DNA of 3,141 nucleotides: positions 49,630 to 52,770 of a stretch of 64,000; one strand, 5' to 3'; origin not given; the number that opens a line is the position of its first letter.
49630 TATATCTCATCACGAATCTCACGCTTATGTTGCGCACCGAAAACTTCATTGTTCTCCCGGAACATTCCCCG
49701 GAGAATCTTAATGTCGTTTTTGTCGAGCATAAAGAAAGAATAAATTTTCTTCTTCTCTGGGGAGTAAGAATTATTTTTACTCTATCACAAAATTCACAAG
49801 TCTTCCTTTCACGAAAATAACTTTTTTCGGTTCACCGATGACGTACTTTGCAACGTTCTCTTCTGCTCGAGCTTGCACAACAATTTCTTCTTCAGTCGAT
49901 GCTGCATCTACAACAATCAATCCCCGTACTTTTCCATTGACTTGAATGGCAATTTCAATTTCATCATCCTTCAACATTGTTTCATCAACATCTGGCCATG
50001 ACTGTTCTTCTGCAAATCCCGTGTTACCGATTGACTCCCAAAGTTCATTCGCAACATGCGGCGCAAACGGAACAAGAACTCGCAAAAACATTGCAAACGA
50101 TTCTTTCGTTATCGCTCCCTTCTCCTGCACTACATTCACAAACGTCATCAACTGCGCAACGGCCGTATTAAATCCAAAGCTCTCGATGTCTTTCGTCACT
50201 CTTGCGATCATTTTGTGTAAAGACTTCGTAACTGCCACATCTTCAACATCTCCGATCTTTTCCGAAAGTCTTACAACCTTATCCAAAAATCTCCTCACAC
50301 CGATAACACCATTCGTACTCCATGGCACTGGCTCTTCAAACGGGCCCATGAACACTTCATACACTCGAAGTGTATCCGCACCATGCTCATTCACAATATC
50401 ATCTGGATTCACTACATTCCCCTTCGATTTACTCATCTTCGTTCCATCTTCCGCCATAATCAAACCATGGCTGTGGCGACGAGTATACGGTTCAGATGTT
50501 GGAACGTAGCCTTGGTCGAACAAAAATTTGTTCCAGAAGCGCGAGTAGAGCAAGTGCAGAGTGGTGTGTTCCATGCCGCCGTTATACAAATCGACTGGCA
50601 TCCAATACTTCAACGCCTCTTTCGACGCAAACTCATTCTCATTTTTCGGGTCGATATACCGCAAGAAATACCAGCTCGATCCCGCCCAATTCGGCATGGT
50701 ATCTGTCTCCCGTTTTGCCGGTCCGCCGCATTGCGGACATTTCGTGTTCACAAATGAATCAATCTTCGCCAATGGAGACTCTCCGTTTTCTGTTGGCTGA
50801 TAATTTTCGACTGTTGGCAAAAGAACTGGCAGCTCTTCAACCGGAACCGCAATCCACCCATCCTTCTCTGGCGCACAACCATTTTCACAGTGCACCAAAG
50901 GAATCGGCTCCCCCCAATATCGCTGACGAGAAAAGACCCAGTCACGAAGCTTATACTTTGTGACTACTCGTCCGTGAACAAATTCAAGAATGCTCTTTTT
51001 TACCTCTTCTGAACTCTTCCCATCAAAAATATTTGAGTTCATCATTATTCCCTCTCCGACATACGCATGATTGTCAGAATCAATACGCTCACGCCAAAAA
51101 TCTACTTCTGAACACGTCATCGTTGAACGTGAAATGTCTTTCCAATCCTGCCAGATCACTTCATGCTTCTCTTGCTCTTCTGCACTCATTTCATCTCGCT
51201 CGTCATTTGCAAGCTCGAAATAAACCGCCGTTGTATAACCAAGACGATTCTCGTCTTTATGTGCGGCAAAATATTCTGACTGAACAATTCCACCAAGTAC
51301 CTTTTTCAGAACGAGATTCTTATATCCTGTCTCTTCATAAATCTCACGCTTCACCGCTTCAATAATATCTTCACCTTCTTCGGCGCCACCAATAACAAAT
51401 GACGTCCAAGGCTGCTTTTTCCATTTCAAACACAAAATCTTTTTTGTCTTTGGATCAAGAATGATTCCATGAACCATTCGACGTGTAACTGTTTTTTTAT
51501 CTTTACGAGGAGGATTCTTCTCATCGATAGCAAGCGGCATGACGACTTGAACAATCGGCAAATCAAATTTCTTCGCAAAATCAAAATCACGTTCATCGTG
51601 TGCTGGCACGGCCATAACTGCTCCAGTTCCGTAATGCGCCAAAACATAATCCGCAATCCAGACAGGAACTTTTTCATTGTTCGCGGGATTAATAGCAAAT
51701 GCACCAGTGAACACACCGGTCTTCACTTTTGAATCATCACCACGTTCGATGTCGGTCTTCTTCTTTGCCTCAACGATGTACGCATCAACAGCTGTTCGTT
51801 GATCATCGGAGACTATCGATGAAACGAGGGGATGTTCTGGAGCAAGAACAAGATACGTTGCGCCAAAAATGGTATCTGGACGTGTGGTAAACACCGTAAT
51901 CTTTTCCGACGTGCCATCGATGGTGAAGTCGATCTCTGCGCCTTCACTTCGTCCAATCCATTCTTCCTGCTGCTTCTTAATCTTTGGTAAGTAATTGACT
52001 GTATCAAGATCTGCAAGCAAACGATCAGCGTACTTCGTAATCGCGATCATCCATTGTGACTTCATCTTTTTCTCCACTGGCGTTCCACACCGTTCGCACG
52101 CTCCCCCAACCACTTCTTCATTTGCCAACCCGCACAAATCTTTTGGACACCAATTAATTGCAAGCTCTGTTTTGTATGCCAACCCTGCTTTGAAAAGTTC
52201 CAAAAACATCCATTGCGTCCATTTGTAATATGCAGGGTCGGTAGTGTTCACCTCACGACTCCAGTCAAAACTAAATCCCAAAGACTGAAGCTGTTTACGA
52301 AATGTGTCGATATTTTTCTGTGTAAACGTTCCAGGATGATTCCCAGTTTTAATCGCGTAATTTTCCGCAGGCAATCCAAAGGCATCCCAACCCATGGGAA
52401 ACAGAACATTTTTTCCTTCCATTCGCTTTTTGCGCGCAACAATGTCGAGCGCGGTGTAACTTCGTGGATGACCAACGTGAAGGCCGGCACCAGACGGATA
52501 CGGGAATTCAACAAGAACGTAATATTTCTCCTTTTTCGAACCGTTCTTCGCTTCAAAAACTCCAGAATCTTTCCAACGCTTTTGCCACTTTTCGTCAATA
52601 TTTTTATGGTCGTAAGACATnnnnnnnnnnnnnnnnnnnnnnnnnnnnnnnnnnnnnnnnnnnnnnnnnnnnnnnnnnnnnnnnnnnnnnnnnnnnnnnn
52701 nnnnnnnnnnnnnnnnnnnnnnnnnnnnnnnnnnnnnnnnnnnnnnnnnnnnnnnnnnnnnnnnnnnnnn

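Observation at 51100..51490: Leucyl-tRNA synthetase with an embedded, apparently intact NUDIX hydrolase domain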

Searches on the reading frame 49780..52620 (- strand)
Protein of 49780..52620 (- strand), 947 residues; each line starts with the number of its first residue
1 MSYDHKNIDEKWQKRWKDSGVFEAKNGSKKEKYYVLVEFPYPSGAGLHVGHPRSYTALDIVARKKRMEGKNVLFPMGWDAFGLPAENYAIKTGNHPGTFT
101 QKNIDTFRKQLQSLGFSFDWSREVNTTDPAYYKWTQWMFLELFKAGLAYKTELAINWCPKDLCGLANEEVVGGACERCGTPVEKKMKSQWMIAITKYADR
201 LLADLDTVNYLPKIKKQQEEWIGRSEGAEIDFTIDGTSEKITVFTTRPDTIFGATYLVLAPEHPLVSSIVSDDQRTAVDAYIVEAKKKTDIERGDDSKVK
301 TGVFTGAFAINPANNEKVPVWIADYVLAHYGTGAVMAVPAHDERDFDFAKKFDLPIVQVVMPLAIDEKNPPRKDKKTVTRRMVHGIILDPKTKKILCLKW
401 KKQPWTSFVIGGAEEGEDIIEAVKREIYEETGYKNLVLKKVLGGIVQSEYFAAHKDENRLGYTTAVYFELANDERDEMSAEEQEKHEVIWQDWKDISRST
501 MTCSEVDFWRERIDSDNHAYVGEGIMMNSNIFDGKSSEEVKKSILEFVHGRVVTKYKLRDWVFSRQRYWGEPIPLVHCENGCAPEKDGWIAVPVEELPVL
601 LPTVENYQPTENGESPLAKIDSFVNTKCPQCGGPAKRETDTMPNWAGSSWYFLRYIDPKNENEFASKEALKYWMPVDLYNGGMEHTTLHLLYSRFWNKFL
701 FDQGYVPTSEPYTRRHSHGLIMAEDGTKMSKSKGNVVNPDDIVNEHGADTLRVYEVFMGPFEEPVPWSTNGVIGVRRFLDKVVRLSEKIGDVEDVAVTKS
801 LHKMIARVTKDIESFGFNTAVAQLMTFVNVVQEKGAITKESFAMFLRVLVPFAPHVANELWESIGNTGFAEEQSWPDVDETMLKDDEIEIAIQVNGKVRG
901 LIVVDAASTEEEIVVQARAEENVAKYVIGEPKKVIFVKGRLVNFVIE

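Call 4: search_protein_families(library=pfam, proteins=[window:49780-52620:-], max_evalue=0.01)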
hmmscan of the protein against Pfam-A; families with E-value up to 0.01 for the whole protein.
seq(947 aa): 7 families
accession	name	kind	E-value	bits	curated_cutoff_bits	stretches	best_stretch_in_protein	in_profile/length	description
PF13603.12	tRNA-synt_1_2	-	6e-67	225.2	25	1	220-369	2-149/185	Leucyl-tRNA synthetase, editing domain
PF00133.28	tRNA-synt_1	-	2.2e-53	182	22.7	2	11-218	1-220/414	tRNA synthetases class I (I, L, M and V)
PF09334.17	tRNA-synt_1g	-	2e-27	96.4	20.1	2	34-183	2-160/391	tRNA synthetases class I (M)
PF08264.19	Anticodon_1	-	1.6e-18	67.5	25.1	1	798-910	5-144/148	Anticodon-binding domain of tRNA ligase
PF00293.34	NUDIX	-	3.2e-11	43.8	21.1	1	380-496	3-118/134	NUDIX domain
PF01406.26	tRNA-synt_1e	-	8.6e-05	22.5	27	0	710-754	235-279/301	tRNA synthetases class I (C) catalytic domain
PF00750.26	tRNA-synt_1d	-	0.0009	18.7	23.3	0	703-746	256-298/349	tRNA synthetases class I (R), catalytic domain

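Call 5: search_protein_families(library=ncbifam, proteins=[window:49780-52620:-], max_evalue=0.01)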
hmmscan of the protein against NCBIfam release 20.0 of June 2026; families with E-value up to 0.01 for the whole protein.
seq(947 aa): 25 families
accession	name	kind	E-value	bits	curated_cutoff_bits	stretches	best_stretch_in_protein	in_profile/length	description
TIGR00396.1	leuS_bact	equivalog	1.4e-302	1005.9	548.4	2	3-369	1-367/843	leucine--tRNA ligase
NF008957.0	PRK12300.1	subfamily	1.9e-83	281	677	3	3-163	4-187/946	leucine--tRNA ligase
TIGR00422.1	valS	equivalog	2.2e-80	270.8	612.1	4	2-170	4-187/863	valine--tRNA ligase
NF009687.0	PRK13208.1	equivalog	1.2e-78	265.1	738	5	2-170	9-189/801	valine--tRNA ligase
NF004349.1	PRK05729.1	equivalog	1.9e-68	231.6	704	3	557-918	390-741/860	valine--tRNA ligase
TIGR00395.1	leuS_arch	equivalog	8.6e-66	222.6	648.5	3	668-892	566-803/938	leucine--tRNA ligase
TIGR00392.1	ileS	equivalog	2.2e-61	208.1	621.4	3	558-782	460-664/861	isoleucine--tRNA ligase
NF000540.1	alt_ValS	exception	4.3e-43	147.4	900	3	7-87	8-88/827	valine--tRNA ligase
NF011492.0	PRK14900.1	equivalog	1.6e-37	128.9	1783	4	558-757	407-561/1044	valine--tRNA ligase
TIGR00398.1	metG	equivalog_domain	1.5e-28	99.8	336.35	2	36-181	4-145/530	methionine--tRNA ligase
NF008900.0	PRK12267.1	equivalog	5e-28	98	598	2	29-206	2-177/648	methionine--tRNA ligase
NF000258.1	MupB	exception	5.1e-24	84.2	1900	2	557-768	437-622/1033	mupirocin-resistant isoleucine--tRNA ligase MupB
NF001100.0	PRK00133.1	equivalog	2.1e-22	79.5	587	1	30-181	4-151/676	methionine--tRNA ligase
NF000257.1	MupA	exception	1.6e-21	75.9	1900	2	557-753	433-610/1024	mupirocin-resistant isoleucine--tRNA ligase MupA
NF040702.1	ileS_w_GNAT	exception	1.3e-18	66.1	1999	2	8-88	22-103/1100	isoleucine--tRNA ligase, N-acetyltransferase domain-containing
NF001938.0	PRK00714.1-5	equivalog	0.0012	18.2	116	1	408-436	49-77/172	RNA pyrophosphohydrolase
NF001934.0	PRK00714.1-1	equivalog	0.0023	17.4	241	1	382-435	9-62/176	RNA pyrophosphohydrolase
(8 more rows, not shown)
